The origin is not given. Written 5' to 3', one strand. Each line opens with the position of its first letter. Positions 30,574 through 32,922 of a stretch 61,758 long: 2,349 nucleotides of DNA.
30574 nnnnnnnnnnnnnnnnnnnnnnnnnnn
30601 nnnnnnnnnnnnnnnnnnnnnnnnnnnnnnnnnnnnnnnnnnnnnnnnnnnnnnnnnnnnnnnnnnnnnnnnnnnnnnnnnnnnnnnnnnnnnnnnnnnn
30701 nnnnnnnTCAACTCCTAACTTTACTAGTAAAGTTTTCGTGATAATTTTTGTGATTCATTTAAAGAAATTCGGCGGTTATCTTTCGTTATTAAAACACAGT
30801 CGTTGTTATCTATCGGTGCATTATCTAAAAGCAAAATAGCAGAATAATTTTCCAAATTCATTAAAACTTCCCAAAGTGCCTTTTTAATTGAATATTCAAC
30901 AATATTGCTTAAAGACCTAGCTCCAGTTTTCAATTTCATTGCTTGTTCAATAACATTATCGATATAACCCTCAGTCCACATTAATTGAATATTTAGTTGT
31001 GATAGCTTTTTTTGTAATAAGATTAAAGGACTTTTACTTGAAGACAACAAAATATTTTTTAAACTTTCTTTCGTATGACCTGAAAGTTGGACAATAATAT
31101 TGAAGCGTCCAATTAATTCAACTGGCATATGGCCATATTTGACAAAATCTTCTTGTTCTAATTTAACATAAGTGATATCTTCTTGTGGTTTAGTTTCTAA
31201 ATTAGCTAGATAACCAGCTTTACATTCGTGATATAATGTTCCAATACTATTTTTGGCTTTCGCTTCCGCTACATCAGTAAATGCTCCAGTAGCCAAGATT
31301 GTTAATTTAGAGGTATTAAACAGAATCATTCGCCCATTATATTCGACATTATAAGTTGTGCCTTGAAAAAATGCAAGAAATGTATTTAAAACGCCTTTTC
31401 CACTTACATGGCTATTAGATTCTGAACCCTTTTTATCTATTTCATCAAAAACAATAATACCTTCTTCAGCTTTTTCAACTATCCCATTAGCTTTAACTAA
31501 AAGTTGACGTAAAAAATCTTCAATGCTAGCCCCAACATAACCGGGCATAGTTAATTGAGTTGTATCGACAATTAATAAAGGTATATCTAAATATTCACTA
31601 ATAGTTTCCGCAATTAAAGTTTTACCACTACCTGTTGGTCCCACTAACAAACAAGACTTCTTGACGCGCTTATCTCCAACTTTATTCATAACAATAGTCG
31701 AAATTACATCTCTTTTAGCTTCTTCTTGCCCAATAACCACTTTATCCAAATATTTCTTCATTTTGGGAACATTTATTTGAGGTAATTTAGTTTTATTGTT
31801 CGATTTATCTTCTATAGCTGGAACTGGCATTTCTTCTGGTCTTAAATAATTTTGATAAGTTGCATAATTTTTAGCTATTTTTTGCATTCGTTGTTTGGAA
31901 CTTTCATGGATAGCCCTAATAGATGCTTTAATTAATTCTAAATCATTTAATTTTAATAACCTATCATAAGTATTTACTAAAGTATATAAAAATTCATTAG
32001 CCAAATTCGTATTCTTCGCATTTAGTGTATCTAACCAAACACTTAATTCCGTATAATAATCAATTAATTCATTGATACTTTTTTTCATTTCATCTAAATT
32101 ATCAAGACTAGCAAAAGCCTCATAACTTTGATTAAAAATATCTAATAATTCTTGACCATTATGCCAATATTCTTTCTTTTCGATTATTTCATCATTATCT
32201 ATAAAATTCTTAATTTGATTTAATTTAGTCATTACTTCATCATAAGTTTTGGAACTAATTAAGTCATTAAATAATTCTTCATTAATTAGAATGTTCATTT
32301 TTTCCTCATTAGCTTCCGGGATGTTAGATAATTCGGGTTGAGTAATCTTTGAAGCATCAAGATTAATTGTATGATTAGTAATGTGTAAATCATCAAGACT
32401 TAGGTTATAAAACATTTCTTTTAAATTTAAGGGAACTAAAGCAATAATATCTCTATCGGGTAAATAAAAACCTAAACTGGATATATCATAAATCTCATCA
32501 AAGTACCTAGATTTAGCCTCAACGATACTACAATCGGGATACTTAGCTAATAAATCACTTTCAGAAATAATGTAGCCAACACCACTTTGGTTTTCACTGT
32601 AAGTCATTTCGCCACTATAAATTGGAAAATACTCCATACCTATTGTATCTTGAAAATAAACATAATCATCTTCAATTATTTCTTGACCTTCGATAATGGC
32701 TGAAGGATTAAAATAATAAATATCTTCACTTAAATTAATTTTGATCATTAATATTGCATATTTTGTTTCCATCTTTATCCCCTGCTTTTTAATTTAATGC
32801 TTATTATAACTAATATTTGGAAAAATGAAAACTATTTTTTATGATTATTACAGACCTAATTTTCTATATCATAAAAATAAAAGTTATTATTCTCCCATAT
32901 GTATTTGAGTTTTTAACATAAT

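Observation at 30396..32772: ClpX-family unfoldase with an unknown 340-aa N-terminal domain, coupled to a 103-aa ORF, occupying the slot upstream of ybxB-rpoBC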

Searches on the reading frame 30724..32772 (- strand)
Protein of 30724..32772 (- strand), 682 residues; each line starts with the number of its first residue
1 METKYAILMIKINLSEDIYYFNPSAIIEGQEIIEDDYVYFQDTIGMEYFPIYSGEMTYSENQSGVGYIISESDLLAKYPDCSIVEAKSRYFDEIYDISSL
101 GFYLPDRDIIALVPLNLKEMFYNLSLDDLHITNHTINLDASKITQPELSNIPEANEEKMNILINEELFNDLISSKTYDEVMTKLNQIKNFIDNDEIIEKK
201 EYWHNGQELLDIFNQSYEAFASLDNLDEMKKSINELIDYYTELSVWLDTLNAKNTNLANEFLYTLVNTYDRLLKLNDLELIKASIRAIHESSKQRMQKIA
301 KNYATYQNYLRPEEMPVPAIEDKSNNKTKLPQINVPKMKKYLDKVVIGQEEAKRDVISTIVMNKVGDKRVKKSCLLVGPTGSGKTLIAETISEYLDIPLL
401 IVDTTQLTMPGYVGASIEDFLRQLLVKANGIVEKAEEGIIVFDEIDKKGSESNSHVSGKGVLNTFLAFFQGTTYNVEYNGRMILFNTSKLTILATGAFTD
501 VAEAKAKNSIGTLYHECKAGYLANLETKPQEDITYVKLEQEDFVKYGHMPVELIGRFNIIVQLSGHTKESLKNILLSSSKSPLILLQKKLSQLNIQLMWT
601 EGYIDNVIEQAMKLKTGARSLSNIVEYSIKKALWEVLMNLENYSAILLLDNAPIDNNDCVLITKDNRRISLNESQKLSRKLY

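Call 3: search_protein_families(library=pfam, proteins=[window:30724-32772:-], max_evalue=1)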
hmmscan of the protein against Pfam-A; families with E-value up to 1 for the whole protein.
window:30724-32772:- (682 aa): 21 families
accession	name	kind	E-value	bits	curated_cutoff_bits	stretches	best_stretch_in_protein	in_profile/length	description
PF07724.20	AAA_2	-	1.9e-16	61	27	1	372-560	4-166/166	AAA domain (Cdc48 subfamily)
PF00004.35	AAA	-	3.4e-14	53.9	21.2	1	374-494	1-106/131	ATPase family associated with various cellular activities (AAA)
PF10431.15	ClpB_D2-small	-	4.4e-06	27.1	21.9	1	584-638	15-69/81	C-terminal, D2-small domain, of ClpB protein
PF07728.20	AAA_5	-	5.8e-05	23.5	22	1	374-449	2-79/139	AAA domain (dynein-related subfamily)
PF06068.19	TIP49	-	6.3e-05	22.7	23.8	1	339-406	19-87/347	TIP49 P-loop domain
PF00158.32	Sigma54_activat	-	0.00069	19.8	20.2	1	369-393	20-44/168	Sigma-54 interaction domain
PF13401.12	AAA_22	-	0.00095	19.9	27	1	371-426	5-56/130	AAA domain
PF04851.21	ResIII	-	0.001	19.5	22.5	1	349-408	8-66/164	Type III restriction enzyme, res subunit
PF00493.29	MCM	-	0.0037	16.8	23.3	1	338-454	18-139/224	MCM P-loop domain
PF13191.12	AAA_16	-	0.0054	17.7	32.6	1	362-398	16-51/167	AAA ATPase domain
PF13173.12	AAA_14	-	0.0079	16.6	27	1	372-447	3-73/129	AAA domain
PF12775.13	AAA_7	-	0.0085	16.1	25.8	1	370-396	32-58/181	P-loop containing dynein motor region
PF01078.27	Mg_chelatase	-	0.01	15.7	20.3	1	346-394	5-45/207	Magnesium chelatase, subunit ChlI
PF24883.2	NPHP3_N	-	0.02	15.6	24.8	0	372-396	23-47/164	Nephrocystin 3, N-terminal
PF05496.18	RuvB_N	-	0.025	14.8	27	1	346-414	9-76/159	Holliday junction DNA helicase RuvB P-loop domain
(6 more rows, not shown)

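Call 4: search_protein_families(library=ncbifam, proteins=[window:30724-32772:-], max_evalue=1)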
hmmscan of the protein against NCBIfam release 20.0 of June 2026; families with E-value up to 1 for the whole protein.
window:30724-32772:- (682 aa): 36 families (the best 25 are shown)
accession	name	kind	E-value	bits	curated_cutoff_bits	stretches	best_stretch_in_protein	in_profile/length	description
NF003745.1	PRK05342.1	equivalog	8.1e-57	192.9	359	1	325-656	51-401/418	ATP-dependent Clp protease ATP-binding subunit ClpX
TIGR00382.1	clpX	equivalog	3.3e-50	171.3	370.75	1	325-648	58-400/414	ATP-dependent protease ATP-binding subunit ClpX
TIGR00390.1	hslU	equivalog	3.6e-21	75.6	362.45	3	340-434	8-110/441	ATP-dependent protease ATPase subunit HslU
TIGR02639.1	ClpA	equivalog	7.6e-11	40.9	993.15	2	334-405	447-521/734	ATP-dependent Clp protease ATP-binding subunit ClpA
TIGR03346.1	chaperone_ClpB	equivalog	3.4e-08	32.3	1232.1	2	337-395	558-619/853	ATP-dependent chaperone ClpB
NF041006.2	cell_div_CdvC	equivalog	7e-08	31.8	650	1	294-471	55-234/370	cell division protein CdvC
TIGR03345.1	VI_ClpV1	equivalog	7.5e-07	27.8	884.95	2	334-395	556-620/852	type VI secretion system ATPase TssH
NF008004.0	PRK10733.1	equivalog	8.7e-07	27.3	1008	1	362-456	177-264/644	ATP-dependent zinc metalloprotease FtsH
NF003229.0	PRK04195.1-5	equivalog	1.3e-06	27.4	280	1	346-446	19-113/413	replication factor C large subunit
TIGR01243.1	CDC48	subfamily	2.8e-05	22.7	802.65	1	371-456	212-570/733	CDC48 family AAA ATPase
TIGR01241.2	FtsH_fam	equivalog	6.6e-05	21.9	600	1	364-453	189-271/598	ATP-dependent zinc metalloprotease FtsH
NF008263.0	PRK11034.1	equivalog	9.5e-05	20.5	1350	1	337-408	451-525/758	ATP-dependent Clp protease ATP-binding subunit ClpA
NF033606.1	heat_AAA_ClpK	exception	0.00012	20.1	1900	1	338-394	607-666/949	heat shock survival AAA family ATPase ClpK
NF000868.0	PRK00080.1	equivalog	0.00013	21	282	1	346-411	27-91/330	Holliday junction branch migration DNA helicase RuvB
TIGR00635.1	ruvB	equivalog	0.00015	21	299.05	1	347-413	7-72/305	Holliday junction branch migration DNA helicase RuvB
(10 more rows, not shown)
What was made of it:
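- On HslU: TIGR00390 scores 75.6 bits against 362 (call 4).
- The NCBIfam ClpX equivalog models score 193 and 171 bits against cut-offs of 359 and 371 (call 4).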

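Call 7: find_homologous_proteins(query=window:30724-32772:-)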
Query window:30724-32772:- (682 aa): 2174 proteins with E <= 0.001 among 8000 candidates; the best 120 are listed.
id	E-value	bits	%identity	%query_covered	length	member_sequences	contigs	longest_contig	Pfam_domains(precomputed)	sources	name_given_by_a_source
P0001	0.0e+0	1493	100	100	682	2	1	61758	PF07724.21,PF00004.36,PF10431.16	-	-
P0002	1.4e-213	729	55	100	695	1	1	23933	PF07724.21,PF00004.36,PF07728.21,PF10431.16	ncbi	-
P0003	1.0e-192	660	51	99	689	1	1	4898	PF07724.21,PF00004.36,PF10431.16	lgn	-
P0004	1.5e-188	647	50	100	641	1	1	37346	PF13173.13,PF07724.21,PF00004.36,PF07728.21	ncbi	-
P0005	3.1e-184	632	50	100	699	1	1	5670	PF07724.21,PF00004.36,PF10431.16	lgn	-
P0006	3.6e-179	616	49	99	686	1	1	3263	PF07724.21,PF00004.36,PF10431.16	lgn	-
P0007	2.3e-175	603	49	99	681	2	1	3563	PF07724.21,PF00004.36,PF10431.16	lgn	-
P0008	2.3e-169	583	47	99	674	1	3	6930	PF07724.21,PF00004.36,PF07728.21,PF10431.16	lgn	-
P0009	1.5e-165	571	47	97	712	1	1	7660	PF07724.21,PF00004.36,PF13401.13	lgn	-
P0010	2.9e-165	570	47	97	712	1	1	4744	PF07724.21,PF00004.36,PF13401.13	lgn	-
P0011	7.4e-164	565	45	98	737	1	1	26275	PF07724.21,PF00004.36,PF07728.21,PF10431.16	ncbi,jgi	-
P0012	1.7e-163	564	46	100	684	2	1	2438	PF07724.21,PF00004.36,PF07728.21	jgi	jgi:ATP-dependent Clp protease ATP-binding subunit ClpX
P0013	1.8e-163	564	46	98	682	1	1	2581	PF07724.21,PF00004.36,PF10431.16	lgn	-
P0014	5.0e-163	562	45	98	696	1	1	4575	PF07724.21,PF00004.36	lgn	-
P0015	6.3e-163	562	46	98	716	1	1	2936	PF07724.21,PF00004.36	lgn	-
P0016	2.1e-162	560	44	98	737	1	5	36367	PF07724.21,PF00004.36,PF10431.16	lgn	-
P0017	1.1e-160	555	46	98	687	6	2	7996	PF07724.21,PF00004.36,PF10431.16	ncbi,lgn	-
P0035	4.1e-152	526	44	99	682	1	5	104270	PF07724.21,PF00004.36,PF07728.21,PF10431.16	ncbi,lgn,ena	-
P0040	4.4e-146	506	44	99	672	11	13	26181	PF07724.21,PF00004.36,PF07728.21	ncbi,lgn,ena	-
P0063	2.4e-133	464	42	96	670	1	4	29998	PF07724.21,PF00004.36,PF07728.21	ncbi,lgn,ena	-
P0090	9.0e-128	446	40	100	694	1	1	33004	PF07724.21,PF00004.36,PF06309.18,PF07728.21,PF10431.16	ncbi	-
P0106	1.1e-122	429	37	99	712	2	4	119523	PF07724.21,PF00004.36,PF10431.16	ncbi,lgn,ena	-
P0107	2.0e-122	428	38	97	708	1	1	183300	PF07724.21,PF00004.36,PF10431.16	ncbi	-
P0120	4.1e-120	420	40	98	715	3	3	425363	PF07724.21,PF00004.36,PF10431.16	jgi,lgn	jgi:ATP-dependent Clp protease ATP-binding subunit ClpX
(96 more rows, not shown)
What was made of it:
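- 30724..32772 (-): Gene for the 682-aa ClpX-like AAA+ unfoldase (stop codon TAG at 30724-30726). More than 100 full-length homologues at 37-55% identity (call 7).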

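Call 9: find_encoding_contigs(protein=P0002, flank=6000, max_places=2)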
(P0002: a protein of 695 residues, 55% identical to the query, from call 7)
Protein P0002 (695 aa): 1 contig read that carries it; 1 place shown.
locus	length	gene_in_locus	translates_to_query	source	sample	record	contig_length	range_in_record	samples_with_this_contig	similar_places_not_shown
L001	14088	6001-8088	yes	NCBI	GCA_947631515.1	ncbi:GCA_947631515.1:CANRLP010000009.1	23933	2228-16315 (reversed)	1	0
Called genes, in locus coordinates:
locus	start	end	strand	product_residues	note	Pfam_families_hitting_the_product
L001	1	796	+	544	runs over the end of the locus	PF00753:Lactamase_B (weak), PF12706:Lactamase_B_2 (weak), PF07521:RMMBL (faint), PF22505:RNase_J_b_CASP, PF17770:RNase_J_C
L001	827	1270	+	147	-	PF09537:DUF2383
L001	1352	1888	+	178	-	PF01066:CDP-OH_P_transf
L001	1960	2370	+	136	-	PF01966:HD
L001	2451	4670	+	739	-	PF17854:FtsK_alpha, PF01580:FtsK_SpoIIIE, PF12846:AAA_10 (faint), PF09397:FtsK_gamma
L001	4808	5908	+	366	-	PF01966:HD, PF13286:HD_assoc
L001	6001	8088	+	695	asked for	PF10431:ClpB_D2-small (faint), PF00004:AAA, PF07724:AAA_2, PF07728:AAA_5 (weak)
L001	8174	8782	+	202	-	PF05175:MTS, PF02527:GidB (weak), PF13489:Methyltransf_23 (weak), PF03602:Cons_hypoth95 (weak), PF06325:PrmA, PF13847:Methyltransf_31, PF08242:Methyltransf_12 (weak), PF13649:Methyltransf_25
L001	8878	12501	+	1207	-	PF04563:RNA_pol_Rpb2_1, PF04561:RNA_pol_Rpb2_2, PF04565:RNA_pol_Rpb2_3, PF10385:RNA_pol_Rpb2_45, PF00562:RNA_pol_Rpb2_6, PF04560:RNA_pol_Rpb2_7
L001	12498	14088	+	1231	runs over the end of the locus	PF04997:RNA_pol_Rpb1_1, PF00623:RNA_pol_Rpb1_2, PF04983:RNA_pol_Rpb1_3, PF05000:RNA_pol_Rpb1_4, PF04998:RNA_pol_Rpb1_5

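Call 10: find_encoding_contigs(protein=P0107, flank=6000, max_places=2)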
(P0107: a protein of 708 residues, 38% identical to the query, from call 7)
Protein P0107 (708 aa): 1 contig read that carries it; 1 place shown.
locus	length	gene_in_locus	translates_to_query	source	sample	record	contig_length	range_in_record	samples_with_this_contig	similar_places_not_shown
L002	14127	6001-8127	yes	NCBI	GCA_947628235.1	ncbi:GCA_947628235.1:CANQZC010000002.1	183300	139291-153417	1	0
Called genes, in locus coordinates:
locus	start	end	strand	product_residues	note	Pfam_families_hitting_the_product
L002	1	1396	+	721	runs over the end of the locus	PF01136:Peptidase_U32, PF12392:DUF3656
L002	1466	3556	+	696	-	PF03412:Peptidase_C39, PF00664:ABC_membrane, PF00005:ABC_tran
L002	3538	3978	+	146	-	-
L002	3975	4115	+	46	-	-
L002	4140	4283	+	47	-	-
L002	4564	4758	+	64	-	PF01165:Ribosomal_S21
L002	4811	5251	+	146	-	PF09424:YqeY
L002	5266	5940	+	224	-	PF00293:NUDIX, PF19368:WHD_AraR, PF21906:WHD_NrtR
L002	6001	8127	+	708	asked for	PF00004:AAA, PF07724:AAA_2, PF10431:ClpB_D2-small (weak)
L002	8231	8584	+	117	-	PF01245:Ribosomal_L19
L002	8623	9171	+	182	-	PF10502:Peptidase_S26, PF00717:Peptidase_S24 (weak)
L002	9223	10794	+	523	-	-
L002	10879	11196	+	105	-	-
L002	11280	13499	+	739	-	PF00041:fn3 (faint), PF21910:GH85_C (faint), PF25833:Fn3_SaeA_3rd (faint), PF25832:Fn3_SaeA_2nd (faint)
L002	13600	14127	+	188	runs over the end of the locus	PF00293:NUDIX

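Call 12: find_related_loci(query=A1, collection=genome_contigs, flank=8000)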
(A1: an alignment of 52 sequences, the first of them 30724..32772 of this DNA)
Query A1 (682 aa) in genome_contigs; peptide patterns used: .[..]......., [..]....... (x = any residue, [..] = any of these).
600 stretches matched a pattern (row limit reached: there are more); 451 encode a relative of the query (tblastn E <= 1e-3); the best 80 are kept; 80 distinct loci.
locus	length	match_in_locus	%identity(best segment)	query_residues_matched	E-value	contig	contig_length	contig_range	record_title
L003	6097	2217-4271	33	4-661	3e-96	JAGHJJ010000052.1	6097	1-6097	MAG: Bacilli bacterium isolate MAG.7 k127_556129, whole genome shotgun sequence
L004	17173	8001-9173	34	257-639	8e-47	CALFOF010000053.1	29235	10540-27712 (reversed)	MAG TPA_asm: uncultured Cyanobium sp. isolate ERR2206760_bin.33_CONCOCT_v1.1_MAG genome assembly, contig: ERZ887849.933,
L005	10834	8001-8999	37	321-636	4e-45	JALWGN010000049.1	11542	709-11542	MAG: Desulfurobacteriaceae bacterium isolate T11_metabat2_scaf2bin.178 T11_NODE_2705_length_11542_cov_6.679895, whole ge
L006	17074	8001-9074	35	327-666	4e-44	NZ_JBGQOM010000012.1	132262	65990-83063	Flavobacterium sp. W21_SRS_FM6 NODE_12_length_132262_cov_118.418209, whole genome shotgun sequence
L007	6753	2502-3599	32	319-670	1e-43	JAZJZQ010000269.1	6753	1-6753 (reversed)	MAG: Pseudomonadota bacterium isolate ADI_H2L1_1_122_18_3-bin027 ADIH2L11_B027_0_000000000269, whole genome shotgun sequ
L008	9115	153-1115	36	333-636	6e-43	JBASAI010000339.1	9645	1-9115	MAG: Arcobacteraceae bacterium isolate MFD12119_ilm_asm_bin14 k127_96804, whole genome shotgun sequence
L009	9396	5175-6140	37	332-636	1e-42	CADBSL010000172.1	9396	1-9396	MAG: uncultured Clostridiales bacterium isolate RUG14258 genome assembly, contig: RUG14258_asm_172, whole genome shotgun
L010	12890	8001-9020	36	307-626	9e-43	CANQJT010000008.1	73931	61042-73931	MAG: Candidatus Gastranaerophilales bacterium isolate Lapin-032__bin101 genome assembly, contig: Lapin-032__NODE_600_len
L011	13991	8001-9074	34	327-670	5e-42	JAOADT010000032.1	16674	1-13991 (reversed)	MAG: Deltaproteobacteria bacterium isolate SKW240 NODE_32_length_16674_cov_4.576972, whole genome shotgun sequence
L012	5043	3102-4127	35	321-647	5e-42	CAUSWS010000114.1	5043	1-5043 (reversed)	MAG TPA_asm: uncultured Campylobacter sp. isolate SRR15001305_bin.7_MetaWRAP_v1.3_MAG genome assembly, contig: ERZ142141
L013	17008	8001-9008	34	329-648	5e-42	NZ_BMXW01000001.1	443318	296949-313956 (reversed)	Shewanella fodinae strain KCTC 22506 sequence01, whole genome shotgun sequence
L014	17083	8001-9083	33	317-662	6e-42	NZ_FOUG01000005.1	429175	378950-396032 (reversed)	Variovorax sp. OV329, whole genome shotgun sequence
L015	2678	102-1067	36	334-635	2e-42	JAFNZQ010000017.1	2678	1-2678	MAG: Spirochaetaceae bacterium isolate RGIG268 Dairy_cattle_Cecum.Co__c286249, whole genome shotgun sequence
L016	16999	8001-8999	33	319-636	1e-41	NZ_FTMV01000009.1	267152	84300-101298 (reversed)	Janthinobacterium sp. TND4EL3, whole genome shotgun sequence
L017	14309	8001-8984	36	334-626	2e-41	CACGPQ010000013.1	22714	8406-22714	uncultured Synechococcaceae cyanobacterium isolate AG-422-O15 genome assembly, contig: AG-422-O15_NODE_13, whole genome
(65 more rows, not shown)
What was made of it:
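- Tried and rejected: Genome scan (call 12).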

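Call 13: find_encoding_contigs(protein=P0004, flank=5000, max_places=2)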
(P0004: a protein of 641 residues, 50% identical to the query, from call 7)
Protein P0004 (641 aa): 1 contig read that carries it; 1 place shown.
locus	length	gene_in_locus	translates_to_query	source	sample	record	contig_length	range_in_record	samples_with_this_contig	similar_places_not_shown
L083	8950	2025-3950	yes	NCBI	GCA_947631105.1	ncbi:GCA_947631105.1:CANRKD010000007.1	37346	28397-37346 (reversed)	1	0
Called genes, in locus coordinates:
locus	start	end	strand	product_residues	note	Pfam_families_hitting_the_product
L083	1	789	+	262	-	?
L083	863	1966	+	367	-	PF01966:HD, PF13286:HD_assoc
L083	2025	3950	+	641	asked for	PF13173:AAA_14 (faint), PF00004:AAA, PF07724:AAA_2, PF07728:AAA_5 (faint)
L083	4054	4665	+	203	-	PF05175:MTS, PF06325:PrmA, PF13847:Methyltransf_31, PF08242:Methyltransf_12 (weak), PF13649:Methyltransf_25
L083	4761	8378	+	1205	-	PF04563:RNA_pol_Rpb2_1, PF04561:RNA_pol_Rpb2_2, PF04565:RNA_pol_Rpb2_3, PF10385:RNA_pol_Rpb2_45, PF00562:RNA_pol_Rpb2_6, PF04560:RNA_pol_Rpb2_7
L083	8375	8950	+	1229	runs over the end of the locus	PF04997:RNA_pol_Rpb1_1, PF00623:RNA_pol_Rpb1_2, PF04983:RNA_pol_Rpb1_3, PF05000:RNA_pol_Rpb1_4, PF04998:RNA_pol_Rpb1_5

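Call 14: find_encoding_contigs(protein=P0035, flank=5000, max_places=2)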
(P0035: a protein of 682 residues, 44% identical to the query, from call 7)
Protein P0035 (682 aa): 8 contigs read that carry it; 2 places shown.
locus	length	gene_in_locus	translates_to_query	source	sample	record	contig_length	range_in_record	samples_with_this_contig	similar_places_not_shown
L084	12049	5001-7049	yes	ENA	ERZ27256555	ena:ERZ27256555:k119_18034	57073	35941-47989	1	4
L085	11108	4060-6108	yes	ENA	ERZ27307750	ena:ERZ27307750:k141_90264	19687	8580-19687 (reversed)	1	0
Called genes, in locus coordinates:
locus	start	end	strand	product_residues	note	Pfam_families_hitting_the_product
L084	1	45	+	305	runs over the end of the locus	-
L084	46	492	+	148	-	PF04892:VanZ-LLP1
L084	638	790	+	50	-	-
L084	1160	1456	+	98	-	PF27070:HTH_Rpn_C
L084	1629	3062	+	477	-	PF03816:LytR_cpsA_psr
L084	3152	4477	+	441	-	-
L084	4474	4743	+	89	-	-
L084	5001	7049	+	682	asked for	PF07728:AAA_5 (faint), PF00004:AAA, PF07724:AAA_2, PF10431:ClpB_D2-small (weak)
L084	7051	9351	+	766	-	PF00004:AAA (weak), PF07724:AAA_2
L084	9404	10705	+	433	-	PF13393:tRNA-synt_His, PF00587:tRNA-synt_2b, PF03129:HGTP_anticodon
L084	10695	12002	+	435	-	PF01336:tRNA_anti-codon, PF00152:tRNA-synt_2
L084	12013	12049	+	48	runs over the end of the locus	-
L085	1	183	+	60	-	?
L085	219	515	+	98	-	PF27070:HTH_Rpn_C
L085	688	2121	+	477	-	PF03816:LytR_cpsA_psr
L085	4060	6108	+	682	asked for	PF07728:AAA_5 (faint), PF00004:AAA, PF07724:AAA_2, PF10431:ClpB_D2-small (weak)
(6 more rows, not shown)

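Call 15: find_encoding_contigs(protein=P0120, flank=5000, max_places=2)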
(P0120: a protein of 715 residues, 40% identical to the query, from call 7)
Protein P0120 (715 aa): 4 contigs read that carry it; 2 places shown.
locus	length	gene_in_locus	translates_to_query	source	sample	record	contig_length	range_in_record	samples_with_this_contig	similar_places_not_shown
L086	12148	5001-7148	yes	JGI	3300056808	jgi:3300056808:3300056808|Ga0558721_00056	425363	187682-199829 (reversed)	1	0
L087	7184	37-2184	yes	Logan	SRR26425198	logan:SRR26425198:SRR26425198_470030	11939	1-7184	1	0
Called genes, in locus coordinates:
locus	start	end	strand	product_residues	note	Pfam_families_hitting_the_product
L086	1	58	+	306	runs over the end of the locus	PF00781:DAGK_cat, PF19279:YegS_C (weak)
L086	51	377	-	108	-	PF12647:RNHCP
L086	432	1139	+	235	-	PF02616:SMC_ScpA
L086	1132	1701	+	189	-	PF04079:SMC_ScpB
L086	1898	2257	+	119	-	-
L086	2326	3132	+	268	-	-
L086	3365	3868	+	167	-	PF00583:Acetyltransf_1, PF13673:Acetyltransf_10, PF13508:Acetyltransf_7, PF08445:FR47 (faint)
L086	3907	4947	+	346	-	PF16286:DUF4932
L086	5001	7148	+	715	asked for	PF00004:AAA, PF07724:AAA_2, PF10431:ClpB_D2-small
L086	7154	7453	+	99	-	-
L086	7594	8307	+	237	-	-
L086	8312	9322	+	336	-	-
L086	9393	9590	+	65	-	-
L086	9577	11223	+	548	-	-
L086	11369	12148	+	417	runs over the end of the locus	-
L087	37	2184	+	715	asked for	PF00004:AAA, PF07724:AAA_2, PF10431:ClpB_D2-small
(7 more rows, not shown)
